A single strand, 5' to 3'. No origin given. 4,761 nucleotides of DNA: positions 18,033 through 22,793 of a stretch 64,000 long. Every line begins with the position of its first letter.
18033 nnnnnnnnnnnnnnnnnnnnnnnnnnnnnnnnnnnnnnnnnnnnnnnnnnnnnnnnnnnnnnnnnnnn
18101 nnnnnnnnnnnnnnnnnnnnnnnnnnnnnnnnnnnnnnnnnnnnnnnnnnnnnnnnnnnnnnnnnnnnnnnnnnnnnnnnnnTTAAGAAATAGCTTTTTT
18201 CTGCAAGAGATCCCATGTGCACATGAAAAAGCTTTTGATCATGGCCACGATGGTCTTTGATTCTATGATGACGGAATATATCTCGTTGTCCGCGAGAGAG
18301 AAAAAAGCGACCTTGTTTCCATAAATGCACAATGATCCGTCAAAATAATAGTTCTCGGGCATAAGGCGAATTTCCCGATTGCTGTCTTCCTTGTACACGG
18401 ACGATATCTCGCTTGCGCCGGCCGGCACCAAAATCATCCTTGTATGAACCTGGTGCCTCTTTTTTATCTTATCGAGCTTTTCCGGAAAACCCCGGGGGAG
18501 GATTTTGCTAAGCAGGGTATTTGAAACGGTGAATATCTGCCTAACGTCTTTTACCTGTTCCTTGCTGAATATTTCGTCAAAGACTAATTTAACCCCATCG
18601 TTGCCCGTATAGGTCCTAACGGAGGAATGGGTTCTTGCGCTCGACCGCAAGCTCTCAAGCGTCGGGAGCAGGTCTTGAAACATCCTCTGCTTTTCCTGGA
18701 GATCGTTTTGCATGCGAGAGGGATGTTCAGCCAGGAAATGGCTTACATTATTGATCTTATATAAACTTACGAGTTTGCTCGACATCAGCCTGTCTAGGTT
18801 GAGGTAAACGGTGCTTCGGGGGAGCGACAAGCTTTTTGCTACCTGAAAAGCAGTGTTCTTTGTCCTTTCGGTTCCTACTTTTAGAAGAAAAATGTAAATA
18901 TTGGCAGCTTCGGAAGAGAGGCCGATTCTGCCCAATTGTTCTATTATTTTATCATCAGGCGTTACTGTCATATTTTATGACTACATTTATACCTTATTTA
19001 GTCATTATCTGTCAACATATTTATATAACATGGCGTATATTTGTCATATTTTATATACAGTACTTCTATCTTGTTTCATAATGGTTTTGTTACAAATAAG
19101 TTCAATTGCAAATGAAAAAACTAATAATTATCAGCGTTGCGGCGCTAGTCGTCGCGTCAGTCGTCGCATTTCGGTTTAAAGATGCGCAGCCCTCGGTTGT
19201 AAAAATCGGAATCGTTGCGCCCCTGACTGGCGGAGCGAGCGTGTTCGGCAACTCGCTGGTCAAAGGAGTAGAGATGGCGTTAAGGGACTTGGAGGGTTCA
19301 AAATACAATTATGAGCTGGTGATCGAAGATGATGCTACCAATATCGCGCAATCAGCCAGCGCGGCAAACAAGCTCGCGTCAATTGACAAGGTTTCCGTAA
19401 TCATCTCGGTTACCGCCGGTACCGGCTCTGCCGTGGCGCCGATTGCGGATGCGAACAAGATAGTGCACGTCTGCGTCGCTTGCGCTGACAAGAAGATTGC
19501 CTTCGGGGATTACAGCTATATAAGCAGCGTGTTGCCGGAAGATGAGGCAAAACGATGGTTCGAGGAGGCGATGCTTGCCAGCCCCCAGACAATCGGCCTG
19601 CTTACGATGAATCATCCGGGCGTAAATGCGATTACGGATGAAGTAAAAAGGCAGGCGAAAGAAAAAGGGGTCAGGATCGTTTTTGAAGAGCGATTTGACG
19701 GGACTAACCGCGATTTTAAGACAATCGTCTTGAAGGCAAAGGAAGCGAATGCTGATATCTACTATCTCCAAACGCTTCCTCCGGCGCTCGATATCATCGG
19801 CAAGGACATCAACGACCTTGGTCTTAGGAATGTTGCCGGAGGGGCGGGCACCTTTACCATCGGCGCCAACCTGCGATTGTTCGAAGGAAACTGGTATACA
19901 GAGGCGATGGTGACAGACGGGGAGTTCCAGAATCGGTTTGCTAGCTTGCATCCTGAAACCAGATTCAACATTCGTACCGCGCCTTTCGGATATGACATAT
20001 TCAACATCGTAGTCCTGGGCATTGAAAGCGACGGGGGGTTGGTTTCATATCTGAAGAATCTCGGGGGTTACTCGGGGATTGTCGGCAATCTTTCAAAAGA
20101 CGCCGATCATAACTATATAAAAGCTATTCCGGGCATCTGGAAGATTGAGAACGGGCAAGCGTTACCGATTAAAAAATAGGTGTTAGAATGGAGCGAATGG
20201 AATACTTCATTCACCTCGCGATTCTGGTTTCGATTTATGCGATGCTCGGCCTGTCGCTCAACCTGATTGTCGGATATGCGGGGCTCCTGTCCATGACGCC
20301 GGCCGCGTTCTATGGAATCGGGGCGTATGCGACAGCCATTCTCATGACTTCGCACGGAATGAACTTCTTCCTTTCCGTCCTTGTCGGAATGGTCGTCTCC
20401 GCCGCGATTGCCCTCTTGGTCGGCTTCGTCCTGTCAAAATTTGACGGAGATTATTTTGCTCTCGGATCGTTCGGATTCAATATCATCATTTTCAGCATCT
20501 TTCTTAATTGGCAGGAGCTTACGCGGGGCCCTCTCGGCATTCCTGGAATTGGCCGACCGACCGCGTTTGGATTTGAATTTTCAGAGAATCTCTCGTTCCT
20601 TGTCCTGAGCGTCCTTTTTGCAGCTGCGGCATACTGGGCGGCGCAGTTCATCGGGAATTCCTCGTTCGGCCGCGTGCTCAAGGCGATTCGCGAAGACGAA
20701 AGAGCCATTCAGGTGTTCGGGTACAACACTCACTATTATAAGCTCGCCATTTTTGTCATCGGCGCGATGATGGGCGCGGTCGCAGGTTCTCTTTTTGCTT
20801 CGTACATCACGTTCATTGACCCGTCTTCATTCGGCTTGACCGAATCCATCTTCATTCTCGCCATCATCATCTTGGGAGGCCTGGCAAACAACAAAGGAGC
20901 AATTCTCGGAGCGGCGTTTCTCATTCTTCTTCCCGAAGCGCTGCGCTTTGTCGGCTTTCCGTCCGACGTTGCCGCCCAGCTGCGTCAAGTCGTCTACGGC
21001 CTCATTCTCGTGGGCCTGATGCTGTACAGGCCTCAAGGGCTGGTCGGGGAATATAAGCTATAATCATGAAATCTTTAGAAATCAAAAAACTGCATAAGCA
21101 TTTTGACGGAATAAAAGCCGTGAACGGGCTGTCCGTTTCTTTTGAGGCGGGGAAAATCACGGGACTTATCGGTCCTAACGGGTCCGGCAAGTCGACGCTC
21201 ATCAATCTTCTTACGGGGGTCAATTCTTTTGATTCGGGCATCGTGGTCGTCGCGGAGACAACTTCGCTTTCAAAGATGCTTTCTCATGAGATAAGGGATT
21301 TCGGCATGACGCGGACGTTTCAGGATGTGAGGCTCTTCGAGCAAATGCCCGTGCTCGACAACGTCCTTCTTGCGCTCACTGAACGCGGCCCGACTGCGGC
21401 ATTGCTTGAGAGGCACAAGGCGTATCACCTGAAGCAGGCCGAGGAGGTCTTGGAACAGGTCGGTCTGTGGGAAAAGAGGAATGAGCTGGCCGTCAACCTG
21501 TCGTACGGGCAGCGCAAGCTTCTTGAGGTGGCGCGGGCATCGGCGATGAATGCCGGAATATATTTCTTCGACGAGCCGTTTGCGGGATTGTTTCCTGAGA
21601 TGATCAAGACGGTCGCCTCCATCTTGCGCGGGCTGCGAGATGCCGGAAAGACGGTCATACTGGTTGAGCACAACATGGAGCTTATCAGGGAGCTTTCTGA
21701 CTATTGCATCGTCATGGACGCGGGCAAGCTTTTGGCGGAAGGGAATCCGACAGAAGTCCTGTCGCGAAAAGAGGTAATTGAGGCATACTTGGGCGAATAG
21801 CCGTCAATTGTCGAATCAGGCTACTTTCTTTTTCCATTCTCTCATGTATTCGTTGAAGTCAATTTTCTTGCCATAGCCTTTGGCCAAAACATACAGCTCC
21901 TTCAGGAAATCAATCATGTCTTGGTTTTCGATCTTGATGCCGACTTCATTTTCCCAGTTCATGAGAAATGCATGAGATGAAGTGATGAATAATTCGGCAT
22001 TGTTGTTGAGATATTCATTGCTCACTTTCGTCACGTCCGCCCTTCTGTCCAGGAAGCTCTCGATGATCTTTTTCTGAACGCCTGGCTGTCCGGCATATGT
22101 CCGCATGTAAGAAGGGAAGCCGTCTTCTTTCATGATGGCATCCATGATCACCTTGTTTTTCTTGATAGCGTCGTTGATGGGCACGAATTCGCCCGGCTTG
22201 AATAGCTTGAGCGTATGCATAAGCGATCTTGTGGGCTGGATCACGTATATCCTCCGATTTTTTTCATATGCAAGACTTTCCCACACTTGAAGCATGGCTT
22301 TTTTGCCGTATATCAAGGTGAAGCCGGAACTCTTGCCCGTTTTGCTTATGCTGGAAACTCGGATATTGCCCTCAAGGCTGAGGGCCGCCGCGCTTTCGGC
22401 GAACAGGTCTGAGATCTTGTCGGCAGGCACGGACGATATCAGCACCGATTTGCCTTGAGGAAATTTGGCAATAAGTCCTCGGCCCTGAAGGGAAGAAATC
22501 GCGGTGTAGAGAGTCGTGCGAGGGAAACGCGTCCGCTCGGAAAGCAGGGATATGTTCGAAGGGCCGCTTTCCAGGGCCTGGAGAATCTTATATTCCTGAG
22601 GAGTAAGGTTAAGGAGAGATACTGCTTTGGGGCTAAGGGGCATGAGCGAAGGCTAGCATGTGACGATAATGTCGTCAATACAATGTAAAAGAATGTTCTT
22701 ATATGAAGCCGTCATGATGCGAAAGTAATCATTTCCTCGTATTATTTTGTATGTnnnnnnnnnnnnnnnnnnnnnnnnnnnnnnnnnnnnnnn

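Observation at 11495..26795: Array of five divergent TrmB-regulator/LivK-type SBP cassettes sharing one LivHMGF ABC importer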

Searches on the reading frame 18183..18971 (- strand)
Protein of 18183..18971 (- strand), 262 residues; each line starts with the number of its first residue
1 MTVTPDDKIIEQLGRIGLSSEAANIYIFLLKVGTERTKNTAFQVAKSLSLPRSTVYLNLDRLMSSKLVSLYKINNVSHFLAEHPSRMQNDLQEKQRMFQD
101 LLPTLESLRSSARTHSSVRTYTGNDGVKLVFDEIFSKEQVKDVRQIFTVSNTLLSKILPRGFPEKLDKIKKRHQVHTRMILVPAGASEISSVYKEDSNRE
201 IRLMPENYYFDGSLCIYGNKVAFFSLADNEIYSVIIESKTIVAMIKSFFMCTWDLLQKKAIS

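Call 3: search_protein_families(library=pfam, proteins=[window:18183-18971:-], max_evalue=0.01)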
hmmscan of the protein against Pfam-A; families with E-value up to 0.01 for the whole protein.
window:18183-18971:- (262 aa): 1 family
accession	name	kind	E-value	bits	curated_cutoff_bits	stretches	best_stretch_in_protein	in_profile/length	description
PF01978.25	TrmB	-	1.5e-05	25.2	25.6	1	15-69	3-53/68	Sugar-specific transcriptional regulator TrmB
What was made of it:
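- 18183..18971 (-): R3, short TrmB-family regulator, 262 aa. PF01978 25.2 bits, just under the cutoff (call 3).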

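Call 7: search_protein_families(library=ncbifam, proteins=[window:18183-18971:-], max_evalue=0.01)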
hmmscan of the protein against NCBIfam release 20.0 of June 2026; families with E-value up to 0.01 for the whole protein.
window:18183-18971:- (262 aa): 0 families

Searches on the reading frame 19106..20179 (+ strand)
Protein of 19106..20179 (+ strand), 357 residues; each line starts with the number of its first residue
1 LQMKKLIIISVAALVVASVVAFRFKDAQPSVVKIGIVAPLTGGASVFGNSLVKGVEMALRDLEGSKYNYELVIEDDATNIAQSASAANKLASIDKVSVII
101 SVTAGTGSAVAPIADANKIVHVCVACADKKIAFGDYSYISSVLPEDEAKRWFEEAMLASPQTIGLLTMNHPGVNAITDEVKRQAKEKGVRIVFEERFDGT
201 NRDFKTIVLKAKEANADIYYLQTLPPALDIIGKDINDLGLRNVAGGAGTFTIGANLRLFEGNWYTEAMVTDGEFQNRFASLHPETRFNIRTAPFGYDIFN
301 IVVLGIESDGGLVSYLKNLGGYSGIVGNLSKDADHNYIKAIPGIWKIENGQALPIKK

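Call 3: search_protein_families(library=pfam, proteins=[window:19106-20179:+], max_evalue=0.01)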
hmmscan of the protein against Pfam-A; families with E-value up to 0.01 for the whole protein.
window:19106-20179:+ (357 aa): 3 families
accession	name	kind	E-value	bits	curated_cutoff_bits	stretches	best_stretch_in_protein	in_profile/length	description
PF13458.12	Peripla_BP_6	-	3.1e-29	103.2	31.7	1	32-245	2-222/343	Periplasmic binding protein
PF01094.35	ANF_receptor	-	7.9e-05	22.3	25.4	1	55-218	6-180/353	Receptor family ligand binding region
PF13433.12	Peripla_BP_5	-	0.0014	18.3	27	1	32-113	1-87/363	Periplasmic binding protein domain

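Call 7: search_protein_families(library=ncbifam, proteins=[window:19106-20179:+], max_evalue=0.01)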
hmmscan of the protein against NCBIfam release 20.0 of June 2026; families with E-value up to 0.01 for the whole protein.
window:19106-20179:+ (357 aa): 2 families
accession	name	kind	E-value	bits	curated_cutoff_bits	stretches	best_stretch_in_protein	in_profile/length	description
NF011933.0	PRK15404.1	subfamily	1.1e-14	54.4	477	1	14-241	9-243/370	high-affinity branched-chain amino acid ABC transporter substrate-binding protein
TIGR03407.1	urea_ABC_UrtA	exception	0.00012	21.1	492.75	1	32-118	1-92/361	urea ABC transporter substrate-binding protein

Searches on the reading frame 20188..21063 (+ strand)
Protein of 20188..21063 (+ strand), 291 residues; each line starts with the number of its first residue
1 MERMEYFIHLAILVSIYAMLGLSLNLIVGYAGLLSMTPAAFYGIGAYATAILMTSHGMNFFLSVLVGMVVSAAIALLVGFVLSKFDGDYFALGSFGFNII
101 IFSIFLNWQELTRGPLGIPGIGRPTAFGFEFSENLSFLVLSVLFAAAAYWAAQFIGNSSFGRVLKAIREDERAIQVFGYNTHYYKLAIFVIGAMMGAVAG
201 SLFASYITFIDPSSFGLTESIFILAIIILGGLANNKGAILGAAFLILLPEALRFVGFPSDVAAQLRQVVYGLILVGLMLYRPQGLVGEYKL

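Call 4: search_protein_families(library=pfam, proteins=[window:20188-21063:+], max_evalue=0.01)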
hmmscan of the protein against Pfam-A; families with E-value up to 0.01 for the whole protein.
window:20188-21063:+ (291 aa): 1 family
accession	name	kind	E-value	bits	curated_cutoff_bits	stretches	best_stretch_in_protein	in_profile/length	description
PF02653.21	BPD_transp_2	-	2.2e-48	165.1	26.8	1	8-277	3-268/269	Branched-chain amino acid transport system / permease component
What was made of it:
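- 20188..21063 (+): LivM-type permease (BPD_transp_2), 8 nt after S3. 165 bits (call 4).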

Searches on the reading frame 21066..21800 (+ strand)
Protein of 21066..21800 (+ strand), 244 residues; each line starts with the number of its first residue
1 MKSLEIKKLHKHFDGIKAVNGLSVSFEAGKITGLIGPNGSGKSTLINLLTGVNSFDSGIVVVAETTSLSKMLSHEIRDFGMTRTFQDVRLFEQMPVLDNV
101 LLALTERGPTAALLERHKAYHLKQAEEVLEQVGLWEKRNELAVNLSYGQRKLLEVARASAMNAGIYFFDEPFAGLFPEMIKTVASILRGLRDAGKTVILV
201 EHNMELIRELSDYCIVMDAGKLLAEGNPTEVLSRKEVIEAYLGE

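Call 4: search_protein_families(library=pfam, proteins=[window:21066-21800:+], max_evalue=0.01)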
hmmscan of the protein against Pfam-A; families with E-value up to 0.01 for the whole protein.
window:21066-21800:+ (244 aa): 9 families
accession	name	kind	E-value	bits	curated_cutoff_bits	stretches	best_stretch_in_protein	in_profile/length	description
PF00005.33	ABC_tran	-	2.9e-26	93.2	25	1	20-173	2-137/137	ABC transporter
PF13304.12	AAA_21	-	8.1e-11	43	27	2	31-52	1-22/304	AAA domain, putative AbiEii toxin, Type IV TA system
PF12399.14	BCA_ABC_TP_C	-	3.9e-07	30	25.5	1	221-244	1-24/27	Branched-chain amino acid ATP-binding cassette transporter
PF02463.25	SMC_N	-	4.9e-07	29.8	40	1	25-210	19-205/220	RecF/RecN/SMC N terminal domain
PF13476.12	AAA_23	-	3.3e-05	25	27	1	14-50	5-40/201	AAA domain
PF13175.12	AAA_15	-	4.3e-05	23.7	32.1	0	29-52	24-46/374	AAA ATPase domain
PF13173.12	AAA_14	-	0.00024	21.6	27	0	30-72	3-46/129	AAA domain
PF13555.12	AAA_29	-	0.00034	20.7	27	1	23-46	16-39/61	P-loop containing region of AAA domain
PF03193.22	RsgA_GTPase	-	0.0016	18.7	30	1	25-53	103-130/174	RsgA GTPase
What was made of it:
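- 21066..21800 (+): LivG-type ATPase (ABC_tran plus BCA_ABC_TP_C), 2 nt after LivM. Call 4.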

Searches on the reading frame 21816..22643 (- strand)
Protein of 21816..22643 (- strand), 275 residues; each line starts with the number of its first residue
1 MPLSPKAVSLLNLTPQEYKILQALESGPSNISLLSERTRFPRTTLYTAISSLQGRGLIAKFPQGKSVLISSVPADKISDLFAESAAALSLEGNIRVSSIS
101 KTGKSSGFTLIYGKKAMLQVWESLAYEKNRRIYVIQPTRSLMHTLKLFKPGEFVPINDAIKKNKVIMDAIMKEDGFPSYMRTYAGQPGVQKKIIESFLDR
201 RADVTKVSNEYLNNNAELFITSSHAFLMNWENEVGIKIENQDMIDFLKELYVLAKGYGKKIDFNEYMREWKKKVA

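Call 3: search_protein_families(library=pfam, proteins=[window:21816-22643:-], max_evalue=0.01)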
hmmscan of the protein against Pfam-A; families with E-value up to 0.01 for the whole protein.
window:21816-22643:- (275 aa): 3 families
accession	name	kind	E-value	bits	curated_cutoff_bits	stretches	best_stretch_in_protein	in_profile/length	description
PF01978.25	TrmB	-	7.7e-06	26.1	25.6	1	11-63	4-57/68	Sugar-specific transcriptional regulator TrmB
PF12802.13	MarR_2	-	0.00024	21.6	27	1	12-60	2-52/61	MarR family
PF25213.1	HVO_A0261_N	-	0.0029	17.9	35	1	8-60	4-56/86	HVO_A0261 N-terminal domain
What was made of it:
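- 21816..22643 (-): R4, short TrmB-family regulator, 275 aa (R4/R5 subgroup). PF01978 26.1 bits (call 3).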

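Call 7: search_protein_families(library=ncbifam, proteins=[window:21816-22643:-], max_evalue=0.01)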
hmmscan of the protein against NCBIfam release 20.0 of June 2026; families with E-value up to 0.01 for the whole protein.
window:21816-22643:- (275 aa): 0 families
